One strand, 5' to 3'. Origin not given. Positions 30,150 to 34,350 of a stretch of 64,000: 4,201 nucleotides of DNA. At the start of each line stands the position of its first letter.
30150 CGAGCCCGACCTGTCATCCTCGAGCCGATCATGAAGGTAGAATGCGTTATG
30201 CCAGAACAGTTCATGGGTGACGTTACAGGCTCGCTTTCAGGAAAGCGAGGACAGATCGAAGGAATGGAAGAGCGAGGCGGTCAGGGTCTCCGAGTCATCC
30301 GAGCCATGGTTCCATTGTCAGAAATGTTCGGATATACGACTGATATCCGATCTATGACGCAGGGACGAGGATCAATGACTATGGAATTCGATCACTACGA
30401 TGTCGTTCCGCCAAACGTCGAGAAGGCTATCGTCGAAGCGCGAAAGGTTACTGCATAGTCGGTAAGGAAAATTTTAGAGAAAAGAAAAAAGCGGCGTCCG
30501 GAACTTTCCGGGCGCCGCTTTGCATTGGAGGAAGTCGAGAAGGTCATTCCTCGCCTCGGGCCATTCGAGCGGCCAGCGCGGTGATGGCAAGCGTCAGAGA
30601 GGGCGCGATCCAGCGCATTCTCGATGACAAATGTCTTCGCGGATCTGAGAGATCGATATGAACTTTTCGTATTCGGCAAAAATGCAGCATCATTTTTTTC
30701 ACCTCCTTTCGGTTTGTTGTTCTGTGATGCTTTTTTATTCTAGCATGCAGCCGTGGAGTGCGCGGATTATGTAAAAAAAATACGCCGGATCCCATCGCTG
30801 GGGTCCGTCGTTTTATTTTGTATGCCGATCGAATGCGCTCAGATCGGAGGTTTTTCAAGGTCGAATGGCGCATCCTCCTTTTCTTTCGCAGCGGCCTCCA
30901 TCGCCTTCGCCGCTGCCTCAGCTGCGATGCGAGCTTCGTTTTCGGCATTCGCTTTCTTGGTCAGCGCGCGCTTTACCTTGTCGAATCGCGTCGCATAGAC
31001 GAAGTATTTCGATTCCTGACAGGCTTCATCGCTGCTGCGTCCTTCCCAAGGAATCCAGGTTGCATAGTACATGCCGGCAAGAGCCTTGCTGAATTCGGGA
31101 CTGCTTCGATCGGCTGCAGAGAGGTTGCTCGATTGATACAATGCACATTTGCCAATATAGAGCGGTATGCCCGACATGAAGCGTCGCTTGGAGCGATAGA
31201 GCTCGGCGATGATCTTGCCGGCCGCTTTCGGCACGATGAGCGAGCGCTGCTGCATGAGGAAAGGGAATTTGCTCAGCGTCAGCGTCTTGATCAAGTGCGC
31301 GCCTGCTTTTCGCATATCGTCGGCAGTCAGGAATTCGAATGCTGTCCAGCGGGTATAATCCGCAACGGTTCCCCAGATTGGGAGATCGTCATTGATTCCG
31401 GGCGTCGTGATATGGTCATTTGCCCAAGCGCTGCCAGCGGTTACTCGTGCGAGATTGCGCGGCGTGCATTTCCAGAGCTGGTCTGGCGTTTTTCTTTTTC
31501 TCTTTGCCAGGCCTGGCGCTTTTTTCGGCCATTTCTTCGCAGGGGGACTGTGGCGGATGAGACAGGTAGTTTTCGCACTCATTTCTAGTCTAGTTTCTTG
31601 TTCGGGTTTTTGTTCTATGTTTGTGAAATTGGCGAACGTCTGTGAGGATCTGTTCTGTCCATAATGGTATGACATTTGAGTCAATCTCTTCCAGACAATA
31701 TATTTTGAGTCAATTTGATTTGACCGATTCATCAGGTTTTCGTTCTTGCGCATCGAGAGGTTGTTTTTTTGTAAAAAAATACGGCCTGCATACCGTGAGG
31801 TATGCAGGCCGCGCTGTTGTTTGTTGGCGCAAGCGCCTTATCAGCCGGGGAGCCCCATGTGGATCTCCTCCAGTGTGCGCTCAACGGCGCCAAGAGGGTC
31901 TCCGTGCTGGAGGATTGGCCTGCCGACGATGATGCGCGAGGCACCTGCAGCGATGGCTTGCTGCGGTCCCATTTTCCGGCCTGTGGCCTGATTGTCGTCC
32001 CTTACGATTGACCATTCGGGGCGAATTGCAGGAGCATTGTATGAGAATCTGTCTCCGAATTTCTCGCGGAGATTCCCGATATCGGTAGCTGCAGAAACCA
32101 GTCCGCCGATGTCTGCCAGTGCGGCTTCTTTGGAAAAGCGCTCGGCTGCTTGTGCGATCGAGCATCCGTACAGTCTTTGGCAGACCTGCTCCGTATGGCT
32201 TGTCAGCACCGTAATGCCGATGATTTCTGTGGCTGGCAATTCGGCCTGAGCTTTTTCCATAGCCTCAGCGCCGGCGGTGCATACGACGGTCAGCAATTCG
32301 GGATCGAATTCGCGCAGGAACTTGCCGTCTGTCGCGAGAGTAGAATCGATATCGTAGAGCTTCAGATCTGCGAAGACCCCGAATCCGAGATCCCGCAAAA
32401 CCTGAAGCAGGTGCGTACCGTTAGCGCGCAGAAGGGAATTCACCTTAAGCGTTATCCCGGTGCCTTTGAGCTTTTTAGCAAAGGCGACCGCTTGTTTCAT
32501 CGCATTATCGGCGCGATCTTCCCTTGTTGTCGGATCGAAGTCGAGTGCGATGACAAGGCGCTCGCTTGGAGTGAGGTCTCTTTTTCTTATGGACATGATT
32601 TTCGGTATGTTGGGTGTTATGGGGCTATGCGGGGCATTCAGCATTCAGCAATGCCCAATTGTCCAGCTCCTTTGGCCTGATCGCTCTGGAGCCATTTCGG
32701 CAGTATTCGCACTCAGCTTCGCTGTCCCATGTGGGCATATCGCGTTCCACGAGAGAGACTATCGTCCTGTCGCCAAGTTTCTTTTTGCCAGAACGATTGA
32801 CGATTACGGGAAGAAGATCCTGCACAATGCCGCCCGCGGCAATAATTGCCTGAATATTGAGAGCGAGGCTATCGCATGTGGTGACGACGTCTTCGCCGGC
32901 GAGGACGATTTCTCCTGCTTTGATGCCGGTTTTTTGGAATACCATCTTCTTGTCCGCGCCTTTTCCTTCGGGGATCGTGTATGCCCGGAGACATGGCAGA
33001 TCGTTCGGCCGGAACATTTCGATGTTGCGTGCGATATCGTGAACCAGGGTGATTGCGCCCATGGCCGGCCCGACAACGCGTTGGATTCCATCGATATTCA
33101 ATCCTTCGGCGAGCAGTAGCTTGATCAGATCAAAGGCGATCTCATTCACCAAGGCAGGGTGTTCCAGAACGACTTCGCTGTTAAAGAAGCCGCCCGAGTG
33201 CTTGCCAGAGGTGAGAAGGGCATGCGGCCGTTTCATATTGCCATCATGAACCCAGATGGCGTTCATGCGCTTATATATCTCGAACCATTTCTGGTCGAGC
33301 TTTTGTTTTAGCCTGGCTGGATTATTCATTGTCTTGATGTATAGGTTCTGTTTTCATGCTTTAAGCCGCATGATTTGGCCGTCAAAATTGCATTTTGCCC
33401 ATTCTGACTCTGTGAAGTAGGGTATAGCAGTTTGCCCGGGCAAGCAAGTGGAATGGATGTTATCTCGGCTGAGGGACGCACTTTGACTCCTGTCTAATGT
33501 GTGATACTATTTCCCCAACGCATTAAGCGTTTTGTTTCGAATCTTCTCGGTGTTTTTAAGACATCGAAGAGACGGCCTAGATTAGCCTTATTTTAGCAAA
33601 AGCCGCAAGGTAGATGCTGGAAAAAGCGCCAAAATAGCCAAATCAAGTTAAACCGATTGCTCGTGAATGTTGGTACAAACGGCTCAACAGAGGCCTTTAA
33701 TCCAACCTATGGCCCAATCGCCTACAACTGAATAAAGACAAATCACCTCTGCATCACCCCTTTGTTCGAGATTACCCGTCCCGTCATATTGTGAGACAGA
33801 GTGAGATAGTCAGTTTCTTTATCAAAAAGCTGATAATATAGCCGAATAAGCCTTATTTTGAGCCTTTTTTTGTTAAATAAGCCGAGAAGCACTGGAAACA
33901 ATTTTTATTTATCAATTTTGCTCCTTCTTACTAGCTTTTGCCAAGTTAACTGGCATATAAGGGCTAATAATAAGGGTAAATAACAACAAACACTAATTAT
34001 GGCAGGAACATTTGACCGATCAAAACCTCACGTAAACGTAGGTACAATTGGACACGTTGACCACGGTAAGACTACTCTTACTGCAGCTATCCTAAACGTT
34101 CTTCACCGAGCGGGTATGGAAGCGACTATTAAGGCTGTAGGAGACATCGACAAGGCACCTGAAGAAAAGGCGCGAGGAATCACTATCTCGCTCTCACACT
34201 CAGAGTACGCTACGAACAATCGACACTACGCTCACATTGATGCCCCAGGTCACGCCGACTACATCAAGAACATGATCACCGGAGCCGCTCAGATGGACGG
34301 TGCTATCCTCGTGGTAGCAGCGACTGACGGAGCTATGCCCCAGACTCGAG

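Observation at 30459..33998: fusA and tuf split by a 3.5-kb minus-strand island: a Dam-like hypothetical, pyrF, pyrE and a 670-bp noncoding tract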

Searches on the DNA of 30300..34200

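Call 21: search_rna_families(source=window, start=30300, end=34200, threshold=evalue, max_evalue=5)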
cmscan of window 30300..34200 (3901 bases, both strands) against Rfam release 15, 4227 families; matches with E-value up to 5: 6.
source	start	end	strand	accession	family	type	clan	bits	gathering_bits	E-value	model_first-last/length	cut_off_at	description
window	33843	33945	-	RF00082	SraG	Gene; sRNA;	-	19.2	50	4.9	1-177/177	no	SraG RNA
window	31783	31846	-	RF02564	naRNA4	Gene; sRNA;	-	18.6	59.5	4.8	1-77/77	no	Nucleoid-associated noncoding RNA 4 (CssrE)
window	31762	31815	+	RF02763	IsrM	Gene; sRNA;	-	18.4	376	0.036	1-329/329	no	IsrM sRNA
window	30989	31078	-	RF02893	RpsF_leader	Cis-reg; leader;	-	17.4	37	4.3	1-85/85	no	RpsF leader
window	30491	30718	-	RF01867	CC2171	Gene; sRNA;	-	16.1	75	2.7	1-159/159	no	caulobacter sRNA CC2171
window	30441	30519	+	RF02769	Ysr202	Gene; sRNA;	-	14.5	315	0.59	1-282/282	no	Yersinia sRNA 202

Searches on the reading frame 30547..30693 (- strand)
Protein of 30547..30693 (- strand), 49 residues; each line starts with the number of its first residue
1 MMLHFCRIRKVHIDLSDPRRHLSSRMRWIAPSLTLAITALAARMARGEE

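Call 63: search_protein_families(library=pfam, proteins=[window:30547-30693:-], max_evalue=0.1)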
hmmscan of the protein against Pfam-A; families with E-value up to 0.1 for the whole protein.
seq(49 aa): 0 families

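Call 111: search_protein_families(library=padloc, proteins=[window:30547-30693:-], max_evalue=0.01)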
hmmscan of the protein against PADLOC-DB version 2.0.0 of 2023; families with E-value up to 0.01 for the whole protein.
seq(49 aa): 0 families
